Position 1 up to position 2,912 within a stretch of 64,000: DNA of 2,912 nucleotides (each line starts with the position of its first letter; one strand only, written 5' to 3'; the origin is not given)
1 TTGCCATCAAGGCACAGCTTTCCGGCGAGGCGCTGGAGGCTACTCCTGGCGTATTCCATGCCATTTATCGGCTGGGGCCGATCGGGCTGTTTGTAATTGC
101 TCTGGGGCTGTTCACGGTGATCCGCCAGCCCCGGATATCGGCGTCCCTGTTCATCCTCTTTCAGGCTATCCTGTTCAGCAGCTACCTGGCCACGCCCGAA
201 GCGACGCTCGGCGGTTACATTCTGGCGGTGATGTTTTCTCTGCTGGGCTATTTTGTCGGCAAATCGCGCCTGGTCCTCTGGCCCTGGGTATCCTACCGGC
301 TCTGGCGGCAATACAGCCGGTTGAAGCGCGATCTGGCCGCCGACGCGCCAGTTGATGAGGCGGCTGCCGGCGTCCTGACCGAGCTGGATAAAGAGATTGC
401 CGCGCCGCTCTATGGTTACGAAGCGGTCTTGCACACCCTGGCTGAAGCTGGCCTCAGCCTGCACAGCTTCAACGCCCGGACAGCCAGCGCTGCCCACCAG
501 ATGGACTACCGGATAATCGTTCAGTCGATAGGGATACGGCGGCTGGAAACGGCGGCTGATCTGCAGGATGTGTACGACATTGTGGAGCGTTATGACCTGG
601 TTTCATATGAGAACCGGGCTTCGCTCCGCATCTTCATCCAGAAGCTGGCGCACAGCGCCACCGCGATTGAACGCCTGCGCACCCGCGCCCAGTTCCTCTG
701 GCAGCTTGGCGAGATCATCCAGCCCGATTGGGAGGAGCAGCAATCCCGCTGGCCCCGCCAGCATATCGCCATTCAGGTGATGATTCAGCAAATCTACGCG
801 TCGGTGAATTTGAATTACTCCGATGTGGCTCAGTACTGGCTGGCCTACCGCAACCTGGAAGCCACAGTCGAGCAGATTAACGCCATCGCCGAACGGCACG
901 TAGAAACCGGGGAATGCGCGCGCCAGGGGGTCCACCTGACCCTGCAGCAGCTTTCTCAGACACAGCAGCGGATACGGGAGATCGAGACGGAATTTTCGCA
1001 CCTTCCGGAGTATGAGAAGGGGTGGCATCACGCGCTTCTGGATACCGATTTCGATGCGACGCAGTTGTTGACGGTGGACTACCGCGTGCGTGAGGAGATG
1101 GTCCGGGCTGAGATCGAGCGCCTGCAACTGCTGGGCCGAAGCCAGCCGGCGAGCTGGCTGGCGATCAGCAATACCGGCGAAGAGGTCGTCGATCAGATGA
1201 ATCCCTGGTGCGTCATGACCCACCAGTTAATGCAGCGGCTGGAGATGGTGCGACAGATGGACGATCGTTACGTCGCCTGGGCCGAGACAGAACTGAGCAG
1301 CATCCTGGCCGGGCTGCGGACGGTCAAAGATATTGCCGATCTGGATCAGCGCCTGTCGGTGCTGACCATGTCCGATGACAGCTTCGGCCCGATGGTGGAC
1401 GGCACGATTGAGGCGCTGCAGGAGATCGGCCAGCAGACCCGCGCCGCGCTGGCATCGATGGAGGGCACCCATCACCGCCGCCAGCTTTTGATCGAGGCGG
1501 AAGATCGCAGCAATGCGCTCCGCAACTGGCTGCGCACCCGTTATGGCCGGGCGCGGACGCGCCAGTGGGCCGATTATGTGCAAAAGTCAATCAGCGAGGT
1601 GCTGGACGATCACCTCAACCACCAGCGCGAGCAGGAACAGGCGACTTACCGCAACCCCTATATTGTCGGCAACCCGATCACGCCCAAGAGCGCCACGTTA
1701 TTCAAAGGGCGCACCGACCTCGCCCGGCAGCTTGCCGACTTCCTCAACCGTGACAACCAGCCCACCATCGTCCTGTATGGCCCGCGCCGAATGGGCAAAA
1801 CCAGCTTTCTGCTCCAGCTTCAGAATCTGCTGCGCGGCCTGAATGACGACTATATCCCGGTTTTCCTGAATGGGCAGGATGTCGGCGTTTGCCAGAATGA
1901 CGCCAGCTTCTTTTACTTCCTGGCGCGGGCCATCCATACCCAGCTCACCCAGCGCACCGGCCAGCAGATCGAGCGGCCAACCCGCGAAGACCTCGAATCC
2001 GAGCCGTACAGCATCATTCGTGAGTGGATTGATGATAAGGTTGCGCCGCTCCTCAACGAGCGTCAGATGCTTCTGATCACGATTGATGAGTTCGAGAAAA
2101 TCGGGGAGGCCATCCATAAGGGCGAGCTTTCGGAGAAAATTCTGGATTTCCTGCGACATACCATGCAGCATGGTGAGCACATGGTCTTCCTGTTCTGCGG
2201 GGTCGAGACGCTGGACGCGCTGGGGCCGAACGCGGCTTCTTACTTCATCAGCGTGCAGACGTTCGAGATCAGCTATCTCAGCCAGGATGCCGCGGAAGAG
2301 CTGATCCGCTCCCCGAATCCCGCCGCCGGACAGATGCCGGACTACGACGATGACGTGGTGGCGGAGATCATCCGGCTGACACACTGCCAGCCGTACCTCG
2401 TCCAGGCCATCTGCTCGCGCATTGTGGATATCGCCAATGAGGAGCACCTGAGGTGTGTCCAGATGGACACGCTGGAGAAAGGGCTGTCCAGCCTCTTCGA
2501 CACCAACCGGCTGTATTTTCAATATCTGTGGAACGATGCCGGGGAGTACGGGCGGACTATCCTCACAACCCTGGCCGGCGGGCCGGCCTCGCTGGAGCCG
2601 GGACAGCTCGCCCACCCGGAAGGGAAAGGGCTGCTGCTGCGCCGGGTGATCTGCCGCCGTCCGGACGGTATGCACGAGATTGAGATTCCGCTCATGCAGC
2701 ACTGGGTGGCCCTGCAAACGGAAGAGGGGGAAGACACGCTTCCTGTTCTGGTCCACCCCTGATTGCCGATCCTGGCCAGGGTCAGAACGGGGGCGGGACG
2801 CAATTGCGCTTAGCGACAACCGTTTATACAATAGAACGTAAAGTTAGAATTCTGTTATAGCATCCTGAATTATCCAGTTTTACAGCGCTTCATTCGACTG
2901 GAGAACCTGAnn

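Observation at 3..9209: Three co-directional genes combining two TIR domains, two STAND-type P-loop NTPases, HEAT arrays and an FGE-sulfatase-fold module: candidate undescribed NAD-targeting immune/conflict system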

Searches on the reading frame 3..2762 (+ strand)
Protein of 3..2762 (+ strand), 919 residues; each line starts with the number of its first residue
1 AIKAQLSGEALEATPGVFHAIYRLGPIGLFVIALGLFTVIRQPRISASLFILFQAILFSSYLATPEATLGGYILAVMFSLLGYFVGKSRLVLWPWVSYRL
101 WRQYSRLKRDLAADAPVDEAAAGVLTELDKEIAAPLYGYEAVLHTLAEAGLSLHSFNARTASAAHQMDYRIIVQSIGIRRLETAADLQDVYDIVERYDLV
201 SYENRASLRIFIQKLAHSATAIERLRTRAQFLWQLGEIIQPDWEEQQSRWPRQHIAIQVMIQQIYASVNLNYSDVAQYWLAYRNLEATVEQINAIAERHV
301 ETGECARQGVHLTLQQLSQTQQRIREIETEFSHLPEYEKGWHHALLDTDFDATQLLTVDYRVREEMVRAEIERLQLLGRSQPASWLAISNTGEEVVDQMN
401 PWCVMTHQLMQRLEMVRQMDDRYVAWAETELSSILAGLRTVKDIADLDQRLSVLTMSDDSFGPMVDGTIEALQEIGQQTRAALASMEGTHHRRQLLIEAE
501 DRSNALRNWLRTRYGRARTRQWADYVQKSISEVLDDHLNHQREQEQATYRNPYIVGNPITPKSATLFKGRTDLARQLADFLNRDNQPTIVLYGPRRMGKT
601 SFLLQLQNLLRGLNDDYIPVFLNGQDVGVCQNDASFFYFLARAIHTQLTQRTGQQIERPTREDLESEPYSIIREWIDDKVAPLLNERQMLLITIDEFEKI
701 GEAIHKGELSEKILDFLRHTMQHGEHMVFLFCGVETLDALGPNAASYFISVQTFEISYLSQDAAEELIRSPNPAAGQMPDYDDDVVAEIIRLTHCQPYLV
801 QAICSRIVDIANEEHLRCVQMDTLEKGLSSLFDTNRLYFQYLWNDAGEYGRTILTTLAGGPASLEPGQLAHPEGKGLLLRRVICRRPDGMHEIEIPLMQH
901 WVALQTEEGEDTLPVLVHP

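Call 6: search_protein_families(library=pfam, proteins=[window:3-2762:+], max_evalue=0.01)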
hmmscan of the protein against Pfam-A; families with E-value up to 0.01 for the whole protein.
window:3-2762:+ (919 aa): 5 families
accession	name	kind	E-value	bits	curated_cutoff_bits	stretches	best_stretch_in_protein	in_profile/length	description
PF01637.24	ATPase_2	-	2.6e-08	34.4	33.2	1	575-733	9-154/225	ATPase domain predominantly from Archaea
PF13401.12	AAA_22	-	7.6e-06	26.7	27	1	585-738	4-127/130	AAA domain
PF13191.12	AAA_16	-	5.7e-05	24.1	32.6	1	567-727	2-164/167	AAA ATPase domain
PF13173.12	AAA_14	-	0.00079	19.9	27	0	586-615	2-28/129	AAA domain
PF14516.12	AAA_35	-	0.0079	15.5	27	0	588-718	33-154/331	AAA-like domain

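Call 7: search_protein_families(library=padloc, proteins=[window:3-2762:+], max_evalue=0.01)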
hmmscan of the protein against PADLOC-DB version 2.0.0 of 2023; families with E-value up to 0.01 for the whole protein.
window:3-2762:+ (919 aa): 1 family
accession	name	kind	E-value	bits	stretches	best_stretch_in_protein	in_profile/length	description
PDLC03859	LmuB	-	0.0012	16.1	0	587-725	25-157/611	-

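Call 8: search_protein_families(library=ncbifam, proteins=[window:3-2762:+], max_evalue=0.01)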
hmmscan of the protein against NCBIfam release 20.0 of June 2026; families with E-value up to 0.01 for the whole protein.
window:3-2762:+ (919 aa): 1 family
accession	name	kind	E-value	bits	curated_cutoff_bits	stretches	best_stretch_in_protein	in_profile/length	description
NF053861.1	DS8_antiphage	equivalog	0.00014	19.8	790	1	579-658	362-439/994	anti-phage protein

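Call 16: find_homologous_proteins(query=window:3-2762:+)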
Query window:3-2762:+ (919 aa): 3 proteins with E <= 0.001 among 8000 candidates.
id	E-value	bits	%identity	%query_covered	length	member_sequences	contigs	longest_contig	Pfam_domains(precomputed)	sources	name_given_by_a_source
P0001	0.0e+0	2085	100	100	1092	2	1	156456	PF13401.13,PF13676.12,PF01637.25,PF13191.13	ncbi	-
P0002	4.5e-10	56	26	33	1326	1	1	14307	PF02384.23,PF07669.18,PF01420.26,PF13191.13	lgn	-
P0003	1.2e-8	52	25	33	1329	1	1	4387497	PF02384.23,PF07669.18,PF01420.26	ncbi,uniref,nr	ncbi:N-6 DNA methylase [Rhodoferax sediminis]|uniref:site-specific DNA-methyltransferase (adenine-sp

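Call 18: find_encoding_contigs(protein=P0001, flank=10000, max_places=4)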
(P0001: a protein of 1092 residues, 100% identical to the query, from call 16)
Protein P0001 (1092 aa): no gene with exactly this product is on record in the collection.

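Call 32: find_encoding_contigs(protein=P0004, flank=10000, max_places=3)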
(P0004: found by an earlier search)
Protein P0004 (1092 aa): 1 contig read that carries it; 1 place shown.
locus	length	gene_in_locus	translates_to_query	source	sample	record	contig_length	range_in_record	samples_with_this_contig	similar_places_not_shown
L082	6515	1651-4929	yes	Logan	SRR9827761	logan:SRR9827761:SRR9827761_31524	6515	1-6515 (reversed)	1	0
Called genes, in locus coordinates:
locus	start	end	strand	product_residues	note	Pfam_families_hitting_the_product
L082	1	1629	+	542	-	?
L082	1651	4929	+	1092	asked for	PF13676:TIR_2, PF01637:ATPase_2, PF13191:AAA_16 (faint), PF13401:AAA_22 (faint)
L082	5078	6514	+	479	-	?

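Call 33: search_protein_families(library=pfam, proteins=[L082:1-1629:+, P0001], max_evalue=0.001)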
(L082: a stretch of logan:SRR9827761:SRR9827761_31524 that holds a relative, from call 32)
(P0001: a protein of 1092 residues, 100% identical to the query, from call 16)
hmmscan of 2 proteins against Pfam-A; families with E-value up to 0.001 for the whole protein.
L082:1-1629:+ (542 aa): 4 families
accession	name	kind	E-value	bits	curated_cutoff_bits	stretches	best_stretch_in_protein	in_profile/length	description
PF13676.11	TIR_2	-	1.3e-12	48.7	28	1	50-145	1-100/122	TIR domain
PF14516.12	AAA_35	-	0.00018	20.9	27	0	251-453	33-240/331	AAA-like domain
PF20702.3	nSTAND2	-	0.00047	20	24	1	377-458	149-230/279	Novel STAND NTPase 2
PF13401.12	AAA_22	-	0.00064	20.5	27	0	251-385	7-126/130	AAA domain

P0001 (1092 aa): 4 families
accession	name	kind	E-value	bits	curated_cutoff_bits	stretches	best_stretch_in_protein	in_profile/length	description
PF13676.11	TIR_2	-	1.6e-16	61.3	28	1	4-119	2-121/122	TIR domain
PF01637.24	ATPase_2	-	3.5e-08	34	33.2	1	748-906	9-154/225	ATPase domain predominantly from Archaea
PF13401.12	AAA_22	-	1.1e-05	26.2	27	1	758-911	4-127/130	AAA domain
PF13191.12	AAA_16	-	7.3e-05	23.8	32.6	1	740-900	2-164/167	AAA ATPase domain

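Call 59: search_protein_representatives(protein=P0001)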
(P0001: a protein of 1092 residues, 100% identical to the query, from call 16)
Query: 1092 residues. Proteins with E-value up to 0.001 (for the whole library): 5684; up to 1e-10: 3195; up to 1e-30: 691. The best 150 are listed.
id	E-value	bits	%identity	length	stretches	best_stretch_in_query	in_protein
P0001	0.0e+00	2486.3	100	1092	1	1-1092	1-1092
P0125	9.0e-263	891.1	43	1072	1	1-1078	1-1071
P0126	1.7e-261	886.9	43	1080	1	1-1078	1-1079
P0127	5.7e-256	868.6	43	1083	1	1-1077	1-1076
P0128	9.4e-256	867.9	40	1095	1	3-1079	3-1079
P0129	1.9e-225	767.5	47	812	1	266-1077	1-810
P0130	8.7e-146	503.8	36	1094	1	197-1078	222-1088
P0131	6.5e-135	467.8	34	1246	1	197-1077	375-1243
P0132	1.5e-123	430.1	34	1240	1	198-1077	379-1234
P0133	2.4e-123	429.5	39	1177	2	451-1076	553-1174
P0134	3.5e-122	425.7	34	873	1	229-1079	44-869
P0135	1.7e-116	406.8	28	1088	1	28-1079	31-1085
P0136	4.0e-109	382.4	40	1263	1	529-1078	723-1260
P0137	3.3e-107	376.1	31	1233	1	244-1079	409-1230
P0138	6.3e-106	371.8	33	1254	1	206-1075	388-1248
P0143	3.9e-96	339.4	34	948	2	600-1075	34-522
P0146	1.8e-81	290.8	34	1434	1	538-1076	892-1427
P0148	4.5e-79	282.9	32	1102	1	450-1078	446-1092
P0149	5.1e-79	282.8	37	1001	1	581-1075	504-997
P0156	2.8e-70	253.8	37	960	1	643-1076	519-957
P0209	4.8e-60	219.9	40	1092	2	835-987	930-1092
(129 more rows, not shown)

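Call 60: search_protein_families(library=pfam, proteins=[P0125, P0131, P0133, P0136, P0146, P0143, P0149, P0156], max_evalue=0.0001)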
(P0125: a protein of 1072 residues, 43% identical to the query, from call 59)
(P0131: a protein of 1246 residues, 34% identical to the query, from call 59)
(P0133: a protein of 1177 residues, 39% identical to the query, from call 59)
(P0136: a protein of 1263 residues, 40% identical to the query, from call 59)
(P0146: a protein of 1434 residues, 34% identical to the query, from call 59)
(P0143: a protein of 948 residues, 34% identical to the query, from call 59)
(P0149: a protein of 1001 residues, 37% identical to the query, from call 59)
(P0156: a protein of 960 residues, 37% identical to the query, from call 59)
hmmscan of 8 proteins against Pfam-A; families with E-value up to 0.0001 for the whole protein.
P0125 (1072 aa): 2 families
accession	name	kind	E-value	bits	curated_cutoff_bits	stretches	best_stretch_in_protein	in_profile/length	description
PF13676.11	TIR_2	-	6.4e-09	36.8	28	1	4-111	2-111/122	TIR domain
PF01637.24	ATPase_2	-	5.1e-07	30.2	33.2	1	741-966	9-223/225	ATPase domain predominantly from Archaea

P0131 (1246 aa): 1 family
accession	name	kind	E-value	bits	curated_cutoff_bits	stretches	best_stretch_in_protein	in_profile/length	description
PF01637.24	ATPase_2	-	2.8e-06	27.7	33.2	1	931-1141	19-223/225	ATPase domain predominantly from Archaea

P0133 (1177 aa): 1 family
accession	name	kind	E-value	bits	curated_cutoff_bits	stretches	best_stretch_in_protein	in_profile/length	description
PF13401.12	AAA_22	-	3.8e-05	24.4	27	0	865-1013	5-127/130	AAA domain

P0136 (1263 aa): 2 families
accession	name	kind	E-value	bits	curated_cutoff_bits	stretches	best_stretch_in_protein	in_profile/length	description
PF13401.12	AAA_22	-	5e-06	27.3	27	1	952-1095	8-127/130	AAA domain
PF01637.24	ATPase_2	-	2.1e-05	24.9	33.2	1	943-1086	14-150/225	ATPase domain predominantly from Archaea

P0146 (1434 aa): 26 families (the best 25 are shown)
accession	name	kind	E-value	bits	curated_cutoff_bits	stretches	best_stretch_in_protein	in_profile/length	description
PF25174.1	Beta-prop_THOC3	-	6.7e-32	111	305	1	116-355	8-248/272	THOC3 beta-propeller domain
PF23414.1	Beta-prop_EML_2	-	2.1e-31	109.7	90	3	164-329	6-171/266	Echinoderm microtubule-associated protein second beta-propeller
PF24817.1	WD40_WDHD1_1st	-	7.5e-26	91.4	109.9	2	158-344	88-289/291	WDHD1 first WD40 domain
PF24807.1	WD40_CDC20-Fz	-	9.4e-24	84.7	200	2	116-238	141-263/292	CDC20/Fizzy WD40 domain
PF24814.1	WD40_Prp19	-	1.2e-20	74.2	320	1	69-338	7-278/281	Prp19 WD40 domain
PF00400.38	WD40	-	3.5e-20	72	27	1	152-184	7-39/39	WD domain, G-beta repeat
PF25175.1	Beta-prop_WDR5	-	6e-20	72.1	250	2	67-267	9-209/296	WDR5 beta-propeller domain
PF12894.13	ANAPC4_WD40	-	4.9e-18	65.6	22.9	1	155-206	37-89/91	Anaphase-promoting complex subunit 4 WD40 domain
PF25173.1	Beta-prop_WDR3_1st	-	1.1e-17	64.7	154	1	70-214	31-172/184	WDR3 first beta-propeller domain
PF23389.1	Beta-prop_WDR19_1st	-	1.7e-16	60.6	27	2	246-357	5-118/325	WDR19 first beta-propeller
PF24797.1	Beta-prop_WDR35_TULP_N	-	1.8e-15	57.4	80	2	272-352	107-187/332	WDR35/TULP4 N-terminal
PF25460.1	Beta-prop_Aladin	-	8.9e-14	51.8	171.1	2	191-314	104-228/340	Aladin seven-bladed propeller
PF23383.1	Beta-prop_IFT140_1st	-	6.8e-10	38.7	27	0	74-145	66-137/406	IFT140 first beta-propeller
PF23775.1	Beta-prop_RIG_2nd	-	1.7e-09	38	80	0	291-343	3-60/278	RIG second beta-propeller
PF24796.1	WDR55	-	4.9e-09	36.1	200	1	68-199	7-138/296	WDR55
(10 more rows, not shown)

P0143 (948 aa): 10 families
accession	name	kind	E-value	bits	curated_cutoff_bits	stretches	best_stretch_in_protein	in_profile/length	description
PF20703.3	nSTAND1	-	1.2e-16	61.7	27.1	2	571-908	11-330/379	Novel STAND NTPase 1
PF13191.12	AAA_16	-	4.5e-16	60.2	32.6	2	576-726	2-158/167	AAA ATPase domain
PF01637.24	ATPase_2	-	1.7e-14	54.7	33.2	1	576-728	1-143/225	ATPase domain predominantly from Archaea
PF13401.12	AAA_22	-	5.8e-12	46.5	27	0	595-725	5-109/130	AAA domain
PF13173.12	AAA_14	-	3.5e-08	33.9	27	0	596-637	3-44/129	AAA domain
PF25201.1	nSTAND6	-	1.7e-07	31.8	27.7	0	178-244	3-68/148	Novel STAND NTPase 6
PF00392.27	GntR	-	2.3e-05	24.4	27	0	863-908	12-58/64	Bacterial regulatory proteins, gntR family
PF09202.17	Rio2_N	-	3.3e-05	24.5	27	0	858-911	8-61/82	Rio2, N-terminal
PF01978.25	TrmB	-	4.1e-05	23.8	25.6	0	876-911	24-59/68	Sugar-specific transcriptional regulator TrmB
PF10236.15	DAP3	-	4.7e-05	23.2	23.1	0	581-615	9-43/311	Mitochondrial ribosomal death-associated protein 3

P0149 (1001 aa): 2 families
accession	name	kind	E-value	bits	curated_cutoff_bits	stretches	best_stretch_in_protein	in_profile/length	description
PF13401.12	AAA_22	-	6.7e-07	30.1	27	1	671-823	4-127/130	AAA domain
PF13191.12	AAA_16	-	6.9e-06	27.1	32.6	1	655-813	4-165/167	AAA ATPase domain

P0156 (960 aa): 2 families
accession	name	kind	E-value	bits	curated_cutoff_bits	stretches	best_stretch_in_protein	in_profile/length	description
PF13401.12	AAA_22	-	2.7e-05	24.9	27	1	631-783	4-128/130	AAA domain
PF20703.3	nSTAND1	-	8e-05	22.9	27.1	0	598-853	1-235/379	Novel STAND NTPase 1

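Call 61: find_encoding_contigs(protein=P0128, flank=10000, max_places=3)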
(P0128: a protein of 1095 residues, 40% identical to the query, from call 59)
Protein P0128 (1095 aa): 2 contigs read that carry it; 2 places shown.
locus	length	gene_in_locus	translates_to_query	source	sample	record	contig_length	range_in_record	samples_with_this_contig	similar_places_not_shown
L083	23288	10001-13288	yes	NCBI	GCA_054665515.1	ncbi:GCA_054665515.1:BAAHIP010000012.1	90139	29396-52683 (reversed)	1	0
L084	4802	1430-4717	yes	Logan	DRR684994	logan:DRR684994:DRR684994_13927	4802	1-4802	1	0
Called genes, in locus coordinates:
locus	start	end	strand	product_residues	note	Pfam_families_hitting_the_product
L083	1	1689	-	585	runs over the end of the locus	PF01590:GAF, PF13185:GAF_2, PF13492:GAF_3, PF07730:HisKA_3, PF02518:HATPase_c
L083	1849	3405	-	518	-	PF13676:TIR_2, PF03781:FGE-sulfatase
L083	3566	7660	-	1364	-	PF13676:TIR_2, PF13513:HEAT_EZ (faint), PF05729:NACHT (faint), PF02985:HEAT (faint), PF23227:HEAT_MROH2B_C (faint), PF24714:TOR1L1_N (faint), PF13646:HEAT_2, PF13646:HEAT_2, +9 more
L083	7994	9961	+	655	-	PF13676:TIR_2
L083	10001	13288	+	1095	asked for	PF13676:TIR_2, PF01637:ATPase_2 (weak)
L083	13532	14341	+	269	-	PF00702:Hydrolase, PF13344:Hydrolase_6, PF13242:Hydrolase_like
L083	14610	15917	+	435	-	PF23473:LysM3_LYK4_5 (faint), PF01476:LysM (weak), PF01551:Peptidase_M23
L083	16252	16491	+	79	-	-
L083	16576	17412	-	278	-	-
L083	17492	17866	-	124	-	-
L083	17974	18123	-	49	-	-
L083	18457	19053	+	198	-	PF07638:Sigma70_ECF (weak), PF04542:Sigma70_r2, PF08281:Sigma70_r4_2, PF04545:Sigma70_r4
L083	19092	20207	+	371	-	-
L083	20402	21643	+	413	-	PF00515:TPR_1 (faint), PF07719:TPR_2 (faint), PF13371:TPR_9 (faint), PF13424:TPR_12 (faint), PF13428:TPR_14 (faint), PF12895:ANAPC3 (faint), PF13174:TPR_6 (faint), PF14559:TPR_19, +7 more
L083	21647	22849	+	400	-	PF14559:TPR_19, PF23914:TPR_CcmH_CycH (weak), PF12895:ANAPC3 (weak), PF13414:TPR_11 (weak), PF14559:TPR_19 (weak), PF13371:TPR_9, PF13424:TPR_12 (weak), PF14559:TPR_19 (weak), +13 more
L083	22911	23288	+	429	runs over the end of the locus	PF14559:TPR_19 (weak), PF13428:TPR_14 (weak), PF13432:TPR_16 (weak), PF12895:ANAPC3, PF14559:TPR_19, PF25063:ARM_TT21_C, PF14559:TPR_19, PF14559:TPR_19, +29 more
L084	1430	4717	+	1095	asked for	PF13676:TIR_2, PF01637:ATPase_2 (weak)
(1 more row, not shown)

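Call 62: find_encoding_contigs(protein=P0125, flank=10000, max_places=3)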
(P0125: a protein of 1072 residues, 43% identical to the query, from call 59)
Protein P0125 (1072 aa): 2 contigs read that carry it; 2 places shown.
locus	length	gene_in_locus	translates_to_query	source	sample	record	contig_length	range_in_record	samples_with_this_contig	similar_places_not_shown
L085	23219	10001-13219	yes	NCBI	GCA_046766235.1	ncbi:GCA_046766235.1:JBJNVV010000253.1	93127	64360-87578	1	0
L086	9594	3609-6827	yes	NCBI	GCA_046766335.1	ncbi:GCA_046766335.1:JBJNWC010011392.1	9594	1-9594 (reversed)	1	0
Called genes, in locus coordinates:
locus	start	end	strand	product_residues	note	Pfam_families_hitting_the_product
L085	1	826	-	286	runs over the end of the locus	PF20539:DUF6754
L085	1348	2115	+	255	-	PF00149:Metallophos, PF12850:Metallophos_2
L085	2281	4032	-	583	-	PF11832:DUF3352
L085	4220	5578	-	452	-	PF11638:DnaA_N, PF00308:Bac_DnaA, PF01695:IstB_IS21, PF13191:AAA_16 (faint), PF00004:AAA (weak), PF08299:Bac_DnaA_C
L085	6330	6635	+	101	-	PF04232:SpoVS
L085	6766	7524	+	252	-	-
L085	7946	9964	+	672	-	PF13676:TIR_2, PF14516:AAA_35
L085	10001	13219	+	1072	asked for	PF13676:TIR_2, PF01637:ATPase_2 (weak)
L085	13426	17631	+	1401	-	PF13676:TIR_2, PF05729:NACHT (weak), PF13513:HEAT_EZ (faint), PF25786:HEAT_GCN1_C (faint), PF01602:Adaptin_N (faint), PF13646:HEAT_2, PF03130:HEAT_PBS (weak), PF13646:HEAT_2, +6 more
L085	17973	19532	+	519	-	PF13676:TIR_2, PF03781:FGE-sulfatase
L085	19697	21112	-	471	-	PF08239:SH3_3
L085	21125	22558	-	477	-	PF00232:Glyco_hydro_1, PF00150:Cellulase (weak)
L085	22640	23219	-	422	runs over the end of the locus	PF02366:PMT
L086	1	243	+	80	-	?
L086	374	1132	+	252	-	-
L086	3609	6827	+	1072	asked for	PF13676:TIR_2, PF01637:ATPase_2 (weak)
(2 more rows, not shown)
